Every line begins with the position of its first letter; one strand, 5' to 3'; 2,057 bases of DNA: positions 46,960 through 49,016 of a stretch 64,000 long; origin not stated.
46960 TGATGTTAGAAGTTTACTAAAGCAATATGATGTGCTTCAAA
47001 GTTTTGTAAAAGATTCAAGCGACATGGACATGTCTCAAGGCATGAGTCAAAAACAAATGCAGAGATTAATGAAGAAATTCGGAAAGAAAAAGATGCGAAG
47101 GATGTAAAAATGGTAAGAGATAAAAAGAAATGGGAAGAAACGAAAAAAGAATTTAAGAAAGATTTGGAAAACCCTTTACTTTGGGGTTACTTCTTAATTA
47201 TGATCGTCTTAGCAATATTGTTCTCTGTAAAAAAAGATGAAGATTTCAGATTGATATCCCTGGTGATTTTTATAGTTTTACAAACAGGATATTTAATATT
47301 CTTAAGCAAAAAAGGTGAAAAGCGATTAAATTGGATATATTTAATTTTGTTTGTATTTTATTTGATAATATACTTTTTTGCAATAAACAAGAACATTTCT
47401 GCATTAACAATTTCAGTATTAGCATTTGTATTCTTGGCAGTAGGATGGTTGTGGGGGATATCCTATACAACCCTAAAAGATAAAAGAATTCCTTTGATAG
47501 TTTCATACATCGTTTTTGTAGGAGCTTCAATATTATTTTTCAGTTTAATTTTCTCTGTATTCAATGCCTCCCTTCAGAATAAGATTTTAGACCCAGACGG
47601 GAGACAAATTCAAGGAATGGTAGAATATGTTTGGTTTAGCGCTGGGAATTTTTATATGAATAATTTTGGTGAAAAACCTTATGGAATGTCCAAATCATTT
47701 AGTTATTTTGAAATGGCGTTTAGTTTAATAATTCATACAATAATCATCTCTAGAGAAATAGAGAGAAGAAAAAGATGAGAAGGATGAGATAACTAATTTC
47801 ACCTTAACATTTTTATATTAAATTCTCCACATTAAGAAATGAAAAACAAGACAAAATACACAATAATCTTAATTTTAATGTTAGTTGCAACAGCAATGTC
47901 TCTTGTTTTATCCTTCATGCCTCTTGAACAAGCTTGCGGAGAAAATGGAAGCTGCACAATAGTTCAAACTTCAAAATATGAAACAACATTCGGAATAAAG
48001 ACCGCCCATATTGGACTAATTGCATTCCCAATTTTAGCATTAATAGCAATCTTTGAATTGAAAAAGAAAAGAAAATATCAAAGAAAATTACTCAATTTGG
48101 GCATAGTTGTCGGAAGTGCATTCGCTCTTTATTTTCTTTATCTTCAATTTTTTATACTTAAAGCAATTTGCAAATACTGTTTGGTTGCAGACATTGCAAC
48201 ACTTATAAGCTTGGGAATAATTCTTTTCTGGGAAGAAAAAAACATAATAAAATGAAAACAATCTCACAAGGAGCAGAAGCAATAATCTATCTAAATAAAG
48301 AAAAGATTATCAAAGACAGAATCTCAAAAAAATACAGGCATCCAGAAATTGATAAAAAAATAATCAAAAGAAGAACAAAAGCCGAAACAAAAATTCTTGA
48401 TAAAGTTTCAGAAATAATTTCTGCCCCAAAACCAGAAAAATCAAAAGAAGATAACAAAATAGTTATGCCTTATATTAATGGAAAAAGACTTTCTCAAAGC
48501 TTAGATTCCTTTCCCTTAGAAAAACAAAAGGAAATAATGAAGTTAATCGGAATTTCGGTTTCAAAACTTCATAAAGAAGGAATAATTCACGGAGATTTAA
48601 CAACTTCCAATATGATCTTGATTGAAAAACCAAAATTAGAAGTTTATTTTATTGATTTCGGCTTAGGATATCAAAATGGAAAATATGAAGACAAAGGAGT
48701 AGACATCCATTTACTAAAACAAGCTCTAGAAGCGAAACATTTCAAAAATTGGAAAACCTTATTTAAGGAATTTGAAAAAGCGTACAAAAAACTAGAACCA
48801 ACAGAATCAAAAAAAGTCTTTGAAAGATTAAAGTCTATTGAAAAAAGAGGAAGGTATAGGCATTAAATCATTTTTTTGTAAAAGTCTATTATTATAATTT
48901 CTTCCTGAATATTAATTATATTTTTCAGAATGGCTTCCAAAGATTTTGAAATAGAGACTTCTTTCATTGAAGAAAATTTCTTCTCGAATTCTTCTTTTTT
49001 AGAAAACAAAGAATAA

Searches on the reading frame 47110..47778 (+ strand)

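Call 76: search_protein_families(library=pfam, proteins=[window:47110-47778:+], max_evalue=0.001)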
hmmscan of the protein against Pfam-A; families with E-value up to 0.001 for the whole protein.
window:47110-47778:+ (222 aa): 1 family
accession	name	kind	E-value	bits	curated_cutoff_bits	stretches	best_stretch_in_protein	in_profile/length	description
PF07947.19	YhhN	-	0.00042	20.5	25.6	1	38-145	45-147/182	YhhN family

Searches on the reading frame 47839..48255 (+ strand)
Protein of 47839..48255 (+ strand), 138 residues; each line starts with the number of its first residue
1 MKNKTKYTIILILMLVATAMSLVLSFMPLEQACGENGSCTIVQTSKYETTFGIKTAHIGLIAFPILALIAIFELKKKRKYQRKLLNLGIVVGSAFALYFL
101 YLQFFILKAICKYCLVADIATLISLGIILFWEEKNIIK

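Call 76: search_protein_families(library=pfam, proteins=[window:47839-48255:+], max_evalue=0.001)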
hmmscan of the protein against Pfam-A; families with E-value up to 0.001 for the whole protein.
window:47839-48255:+ (138 aa): 2 families
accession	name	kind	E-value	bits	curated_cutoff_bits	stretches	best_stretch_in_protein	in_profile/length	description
PF07884.19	VKOR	-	7.4e-21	75.1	27.5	1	9-126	2-131/134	Vitamin K epoxide reductase family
PF14126.11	DUF4293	-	0.00021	22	27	1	13-127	8-130/153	Domain of unknown function (DUF4293)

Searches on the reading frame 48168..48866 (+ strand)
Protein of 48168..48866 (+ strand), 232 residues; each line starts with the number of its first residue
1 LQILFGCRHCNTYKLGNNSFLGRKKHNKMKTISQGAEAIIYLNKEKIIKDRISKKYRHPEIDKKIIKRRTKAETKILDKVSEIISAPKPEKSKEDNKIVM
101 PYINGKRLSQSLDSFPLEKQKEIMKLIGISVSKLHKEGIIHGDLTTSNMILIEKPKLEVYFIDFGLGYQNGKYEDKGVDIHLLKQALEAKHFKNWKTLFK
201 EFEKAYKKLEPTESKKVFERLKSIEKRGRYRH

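Call 76: search_protein_families(library=pfam, proteins=[window:48168-48866:+], max_evalue=0.001)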
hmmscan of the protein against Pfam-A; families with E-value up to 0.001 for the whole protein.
window:48168-48866:+ (232 aa): 5 families
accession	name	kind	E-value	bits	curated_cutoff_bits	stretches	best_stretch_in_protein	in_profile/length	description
PF01163.29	RIO1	-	1.9e-11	44.4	22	1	50-165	34-149/187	RIO domain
PF00069.31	Pkinase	-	9.3e-11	42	31.7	1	28-169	3-147/263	Protein kinase domain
PF03109.22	ABC1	-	1.8e-06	27.7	22.9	1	85-167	131-214/244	ABC1 atypical kinase-like domain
PF06293.20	Kdo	-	1.2e-05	25.3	21.3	1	109-184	109-187/207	Lipopolysaccharide kinase (Kdo/WaaP) family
PF07714.23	PK_Tyr_Ser-Thr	-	3.5e-05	23.7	23.1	1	91-170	71-152/258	Protein tyrosine and serine/threonine kinase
